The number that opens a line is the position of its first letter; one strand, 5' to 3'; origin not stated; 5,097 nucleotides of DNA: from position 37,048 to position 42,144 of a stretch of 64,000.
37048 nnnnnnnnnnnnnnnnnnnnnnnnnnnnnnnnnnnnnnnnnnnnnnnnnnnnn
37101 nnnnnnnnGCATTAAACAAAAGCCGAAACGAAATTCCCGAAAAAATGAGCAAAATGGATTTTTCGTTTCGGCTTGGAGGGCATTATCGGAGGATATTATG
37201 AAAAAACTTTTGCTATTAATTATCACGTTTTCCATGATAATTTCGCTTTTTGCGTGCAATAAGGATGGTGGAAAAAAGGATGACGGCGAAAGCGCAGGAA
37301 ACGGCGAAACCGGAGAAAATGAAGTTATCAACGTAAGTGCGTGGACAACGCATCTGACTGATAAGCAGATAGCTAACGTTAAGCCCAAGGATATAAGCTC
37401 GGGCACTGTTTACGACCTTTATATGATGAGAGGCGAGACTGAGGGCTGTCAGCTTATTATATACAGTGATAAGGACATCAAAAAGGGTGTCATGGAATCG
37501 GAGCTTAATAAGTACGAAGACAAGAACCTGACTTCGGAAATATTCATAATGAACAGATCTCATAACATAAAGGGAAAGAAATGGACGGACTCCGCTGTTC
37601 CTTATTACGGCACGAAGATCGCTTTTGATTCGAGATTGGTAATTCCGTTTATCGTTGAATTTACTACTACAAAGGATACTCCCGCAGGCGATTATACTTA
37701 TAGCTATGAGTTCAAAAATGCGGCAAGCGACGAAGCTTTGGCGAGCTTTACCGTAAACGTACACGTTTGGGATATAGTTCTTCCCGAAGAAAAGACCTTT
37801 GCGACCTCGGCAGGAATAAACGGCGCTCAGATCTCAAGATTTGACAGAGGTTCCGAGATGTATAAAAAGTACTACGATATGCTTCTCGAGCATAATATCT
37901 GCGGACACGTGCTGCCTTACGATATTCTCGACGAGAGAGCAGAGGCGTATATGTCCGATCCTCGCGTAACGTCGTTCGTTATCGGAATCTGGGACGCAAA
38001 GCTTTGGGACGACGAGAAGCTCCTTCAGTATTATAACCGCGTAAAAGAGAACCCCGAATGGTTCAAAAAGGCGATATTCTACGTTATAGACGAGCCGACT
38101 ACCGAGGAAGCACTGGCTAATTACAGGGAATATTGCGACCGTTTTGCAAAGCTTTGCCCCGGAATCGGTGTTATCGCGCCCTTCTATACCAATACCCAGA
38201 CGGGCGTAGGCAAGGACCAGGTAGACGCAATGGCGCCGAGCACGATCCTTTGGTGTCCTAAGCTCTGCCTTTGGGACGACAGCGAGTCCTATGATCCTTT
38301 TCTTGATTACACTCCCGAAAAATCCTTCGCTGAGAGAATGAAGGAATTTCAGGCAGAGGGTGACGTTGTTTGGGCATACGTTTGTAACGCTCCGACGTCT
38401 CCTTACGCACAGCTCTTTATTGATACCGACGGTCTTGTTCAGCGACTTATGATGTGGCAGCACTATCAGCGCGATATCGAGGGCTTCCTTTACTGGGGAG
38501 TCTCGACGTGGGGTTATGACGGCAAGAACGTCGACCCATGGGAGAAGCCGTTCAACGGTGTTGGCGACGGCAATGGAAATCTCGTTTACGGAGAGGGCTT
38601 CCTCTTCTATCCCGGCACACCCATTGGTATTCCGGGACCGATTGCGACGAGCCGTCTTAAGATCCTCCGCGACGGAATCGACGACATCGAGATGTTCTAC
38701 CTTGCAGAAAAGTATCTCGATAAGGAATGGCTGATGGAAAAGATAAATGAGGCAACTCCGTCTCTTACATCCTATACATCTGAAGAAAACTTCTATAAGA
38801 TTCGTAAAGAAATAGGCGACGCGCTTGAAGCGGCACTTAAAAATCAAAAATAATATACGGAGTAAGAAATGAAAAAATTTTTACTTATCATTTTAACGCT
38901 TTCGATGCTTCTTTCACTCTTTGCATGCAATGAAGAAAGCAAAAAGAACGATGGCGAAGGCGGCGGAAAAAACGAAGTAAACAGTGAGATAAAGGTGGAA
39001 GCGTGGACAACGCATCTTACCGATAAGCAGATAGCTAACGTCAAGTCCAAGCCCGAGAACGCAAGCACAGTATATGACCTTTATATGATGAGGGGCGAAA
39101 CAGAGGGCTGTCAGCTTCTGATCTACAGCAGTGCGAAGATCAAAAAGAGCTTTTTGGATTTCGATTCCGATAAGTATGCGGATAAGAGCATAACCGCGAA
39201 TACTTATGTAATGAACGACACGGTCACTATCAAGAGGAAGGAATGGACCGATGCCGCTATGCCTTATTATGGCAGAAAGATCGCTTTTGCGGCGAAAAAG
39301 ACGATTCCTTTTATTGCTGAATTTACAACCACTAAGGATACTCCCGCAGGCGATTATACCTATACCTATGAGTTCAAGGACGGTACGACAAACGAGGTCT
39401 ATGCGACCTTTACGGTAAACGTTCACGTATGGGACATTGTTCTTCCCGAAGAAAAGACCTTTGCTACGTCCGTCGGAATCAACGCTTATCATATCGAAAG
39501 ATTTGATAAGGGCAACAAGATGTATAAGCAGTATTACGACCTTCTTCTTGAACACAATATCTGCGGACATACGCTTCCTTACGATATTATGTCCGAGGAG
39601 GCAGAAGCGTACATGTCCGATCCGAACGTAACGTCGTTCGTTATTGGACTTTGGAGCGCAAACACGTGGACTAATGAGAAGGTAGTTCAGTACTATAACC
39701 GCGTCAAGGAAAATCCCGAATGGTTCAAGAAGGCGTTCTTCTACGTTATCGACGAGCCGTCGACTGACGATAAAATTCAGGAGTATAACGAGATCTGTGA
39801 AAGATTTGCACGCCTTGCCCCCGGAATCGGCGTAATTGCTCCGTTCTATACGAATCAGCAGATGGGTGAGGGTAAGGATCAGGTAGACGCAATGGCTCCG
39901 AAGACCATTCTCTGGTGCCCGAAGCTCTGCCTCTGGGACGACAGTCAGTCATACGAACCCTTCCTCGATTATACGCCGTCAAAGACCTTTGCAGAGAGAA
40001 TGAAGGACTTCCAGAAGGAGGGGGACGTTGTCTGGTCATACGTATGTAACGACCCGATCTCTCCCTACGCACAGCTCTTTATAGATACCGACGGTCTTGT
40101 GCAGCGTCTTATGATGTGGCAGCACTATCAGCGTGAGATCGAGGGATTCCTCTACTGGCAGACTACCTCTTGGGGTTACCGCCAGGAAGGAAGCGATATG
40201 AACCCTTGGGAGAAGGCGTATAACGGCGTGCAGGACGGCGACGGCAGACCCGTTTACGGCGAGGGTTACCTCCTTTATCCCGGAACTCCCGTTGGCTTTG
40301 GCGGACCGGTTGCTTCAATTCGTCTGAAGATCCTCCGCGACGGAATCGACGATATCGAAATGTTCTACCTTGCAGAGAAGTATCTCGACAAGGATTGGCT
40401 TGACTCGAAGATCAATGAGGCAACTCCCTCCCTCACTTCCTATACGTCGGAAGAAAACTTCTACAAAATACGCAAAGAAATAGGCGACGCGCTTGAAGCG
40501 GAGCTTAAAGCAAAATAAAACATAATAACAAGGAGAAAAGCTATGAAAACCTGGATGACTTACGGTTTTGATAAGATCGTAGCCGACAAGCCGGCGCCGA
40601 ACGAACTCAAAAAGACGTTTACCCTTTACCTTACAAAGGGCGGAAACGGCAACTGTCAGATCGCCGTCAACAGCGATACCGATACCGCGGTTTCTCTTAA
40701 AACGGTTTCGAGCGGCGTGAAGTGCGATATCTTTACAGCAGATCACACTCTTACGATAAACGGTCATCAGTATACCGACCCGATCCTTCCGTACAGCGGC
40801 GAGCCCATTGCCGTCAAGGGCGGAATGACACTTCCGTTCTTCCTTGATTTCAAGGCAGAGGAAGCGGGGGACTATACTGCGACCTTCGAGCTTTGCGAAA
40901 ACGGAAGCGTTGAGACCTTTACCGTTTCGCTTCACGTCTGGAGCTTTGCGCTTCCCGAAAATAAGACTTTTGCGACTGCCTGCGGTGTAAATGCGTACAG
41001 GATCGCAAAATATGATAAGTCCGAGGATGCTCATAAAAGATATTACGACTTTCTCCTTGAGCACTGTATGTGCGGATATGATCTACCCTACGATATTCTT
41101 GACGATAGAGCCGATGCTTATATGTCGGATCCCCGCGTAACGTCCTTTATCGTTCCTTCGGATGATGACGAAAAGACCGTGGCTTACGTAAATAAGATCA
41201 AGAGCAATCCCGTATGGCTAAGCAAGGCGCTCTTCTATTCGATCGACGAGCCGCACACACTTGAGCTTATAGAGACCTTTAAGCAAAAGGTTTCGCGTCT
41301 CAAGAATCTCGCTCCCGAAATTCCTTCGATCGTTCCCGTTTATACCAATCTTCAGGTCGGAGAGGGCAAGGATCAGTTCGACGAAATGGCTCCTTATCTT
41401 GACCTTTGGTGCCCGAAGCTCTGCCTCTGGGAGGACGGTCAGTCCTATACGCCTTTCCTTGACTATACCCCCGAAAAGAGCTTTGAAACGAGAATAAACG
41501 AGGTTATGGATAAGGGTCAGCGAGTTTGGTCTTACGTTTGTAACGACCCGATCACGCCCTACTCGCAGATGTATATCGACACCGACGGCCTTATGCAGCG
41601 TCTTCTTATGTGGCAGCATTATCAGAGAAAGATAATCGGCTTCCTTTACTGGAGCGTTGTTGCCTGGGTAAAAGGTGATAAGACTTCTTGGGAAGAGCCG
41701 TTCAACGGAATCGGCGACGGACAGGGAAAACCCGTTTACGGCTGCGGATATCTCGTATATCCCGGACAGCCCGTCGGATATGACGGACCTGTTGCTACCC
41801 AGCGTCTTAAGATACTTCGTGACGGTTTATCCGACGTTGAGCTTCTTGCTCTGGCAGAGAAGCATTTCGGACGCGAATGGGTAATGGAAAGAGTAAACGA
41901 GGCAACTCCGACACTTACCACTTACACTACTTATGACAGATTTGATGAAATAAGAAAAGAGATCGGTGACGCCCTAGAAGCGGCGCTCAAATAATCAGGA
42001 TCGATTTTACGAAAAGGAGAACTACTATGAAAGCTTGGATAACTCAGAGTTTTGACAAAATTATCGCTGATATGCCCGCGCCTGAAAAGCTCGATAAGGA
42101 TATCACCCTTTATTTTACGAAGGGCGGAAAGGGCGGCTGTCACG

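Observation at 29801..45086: Eight-gene tandem array of DUF4091/GH123-like paralogues (five lipoproteins, three cytoplasmic) led by an orphan solute-binding lipoprotein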

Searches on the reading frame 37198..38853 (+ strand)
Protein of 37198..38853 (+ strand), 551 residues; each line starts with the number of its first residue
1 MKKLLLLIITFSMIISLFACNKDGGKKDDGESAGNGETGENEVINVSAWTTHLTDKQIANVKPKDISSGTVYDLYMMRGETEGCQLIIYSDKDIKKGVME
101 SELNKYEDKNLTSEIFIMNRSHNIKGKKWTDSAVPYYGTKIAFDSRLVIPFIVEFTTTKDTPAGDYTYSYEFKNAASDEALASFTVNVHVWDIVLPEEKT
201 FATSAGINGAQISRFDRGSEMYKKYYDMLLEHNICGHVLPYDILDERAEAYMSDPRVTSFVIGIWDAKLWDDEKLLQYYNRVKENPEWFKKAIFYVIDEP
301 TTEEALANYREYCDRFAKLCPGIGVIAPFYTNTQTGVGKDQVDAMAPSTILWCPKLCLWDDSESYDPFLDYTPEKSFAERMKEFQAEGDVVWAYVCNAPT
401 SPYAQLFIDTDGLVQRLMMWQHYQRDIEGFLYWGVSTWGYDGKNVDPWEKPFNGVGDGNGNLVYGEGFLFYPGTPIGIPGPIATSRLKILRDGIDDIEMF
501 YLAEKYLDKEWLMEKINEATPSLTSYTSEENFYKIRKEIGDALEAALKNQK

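Call 4: search_protein_families(library=pfam, proteins=[window:37198-38853:+], max_evalue=0.01)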
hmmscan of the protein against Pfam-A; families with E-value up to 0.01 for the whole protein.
window:37198-38853:+ (551 aa): 1 family
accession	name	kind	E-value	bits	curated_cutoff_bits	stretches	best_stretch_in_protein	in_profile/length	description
PF13320.12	GH123_cat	-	2.6e-13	50.5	23.1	1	285-501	148-322/324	Glycoside hydrolase 123, catalytic domain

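Call 5: search_protein_families(library=ncbifam, proteins=[window:37198-38853:+], max_evalue=0.01)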
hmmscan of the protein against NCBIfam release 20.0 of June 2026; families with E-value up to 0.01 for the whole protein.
window:37198-38853:+ (551 aa): 0 families

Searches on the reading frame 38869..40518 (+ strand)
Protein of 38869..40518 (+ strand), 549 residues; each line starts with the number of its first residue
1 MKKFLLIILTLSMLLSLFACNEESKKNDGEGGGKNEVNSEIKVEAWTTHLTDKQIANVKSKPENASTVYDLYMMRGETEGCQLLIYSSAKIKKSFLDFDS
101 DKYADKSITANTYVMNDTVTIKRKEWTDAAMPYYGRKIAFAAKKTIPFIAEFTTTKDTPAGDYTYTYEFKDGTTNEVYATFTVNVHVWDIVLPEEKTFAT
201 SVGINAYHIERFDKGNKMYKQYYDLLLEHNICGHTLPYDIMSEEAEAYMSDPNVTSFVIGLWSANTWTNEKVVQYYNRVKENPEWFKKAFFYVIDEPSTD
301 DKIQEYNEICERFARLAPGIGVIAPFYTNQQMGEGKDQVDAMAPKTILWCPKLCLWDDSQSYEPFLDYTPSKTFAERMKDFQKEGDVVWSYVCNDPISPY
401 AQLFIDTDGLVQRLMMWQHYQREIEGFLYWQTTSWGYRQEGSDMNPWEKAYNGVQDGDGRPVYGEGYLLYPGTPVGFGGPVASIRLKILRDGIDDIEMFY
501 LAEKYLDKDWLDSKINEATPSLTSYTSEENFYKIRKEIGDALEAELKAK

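Call 4: search_protein_families(library=pfam, proteins=[window:38869-40518:+], max_evalue=0.01)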
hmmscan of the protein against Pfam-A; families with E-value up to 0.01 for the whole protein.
window:38869-40518:+ (549 aa): 1 family
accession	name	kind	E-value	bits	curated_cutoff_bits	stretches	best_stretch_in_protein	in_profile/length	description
PF13320.12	GH123_cat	-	1.5e-14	54.6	23.1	1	282-500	148-322/324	Glycoside hydrolase 123, catalytic domain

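Call 5: search_protein_families(library=ncbifam, proteins=[window:38869-40518:+], max_evalue=0.01)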
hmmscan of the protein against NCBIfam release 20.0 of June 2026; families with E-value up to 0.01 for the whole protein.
window:38869-40518:+ (549 aa): 0 families

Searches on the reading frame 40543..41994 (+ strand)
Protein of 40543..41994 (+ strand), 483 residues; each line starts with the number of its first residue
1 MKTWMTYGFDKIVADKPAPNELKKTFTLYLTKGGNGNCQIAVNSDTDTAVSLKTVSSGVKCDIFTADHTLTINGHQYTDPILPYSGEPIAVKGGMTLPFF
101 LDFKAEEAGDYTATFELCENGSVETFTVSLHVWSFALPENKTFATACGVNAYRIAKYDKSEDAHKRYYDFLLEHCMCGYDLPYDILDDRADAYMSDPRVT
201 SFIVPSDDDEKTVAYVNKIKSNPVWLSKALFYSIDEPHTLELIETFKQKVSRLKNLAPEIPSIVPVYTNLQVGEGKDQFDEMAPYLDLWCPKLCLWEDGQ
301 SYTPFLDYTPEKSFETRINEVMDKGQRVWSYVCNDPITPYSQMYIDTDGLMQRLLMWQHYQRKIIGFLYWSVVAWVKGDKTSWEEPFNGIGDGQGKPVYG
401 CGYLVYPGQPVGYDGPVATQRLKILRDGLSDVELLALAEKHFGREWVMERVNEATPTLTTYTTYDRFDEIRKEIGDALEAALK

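Call 4: search_protein_families(library=pfam, proteins=[window:40543-41994:+], max_evalue=0.01)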
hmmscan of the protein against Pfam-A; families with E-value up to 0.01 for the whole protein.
window:40543-41994:+ (483 aa): 1 family
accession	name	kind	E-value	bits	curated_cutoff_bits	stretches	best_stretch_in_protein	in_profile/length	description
PF13320.12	GH123_cat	-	7e-13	49.1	23.1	1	313-437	210-323/324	Glycoside hydrolase 123, catalytic domain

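Call 5: search_protein_families(library=ncbifam, proteins=[window:40543-41994:+], max_evalue=0.01)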
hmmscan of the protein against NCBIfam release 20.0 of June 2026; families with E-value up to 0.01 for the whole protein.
window:40543-41994:+ (483 aa): 0 families
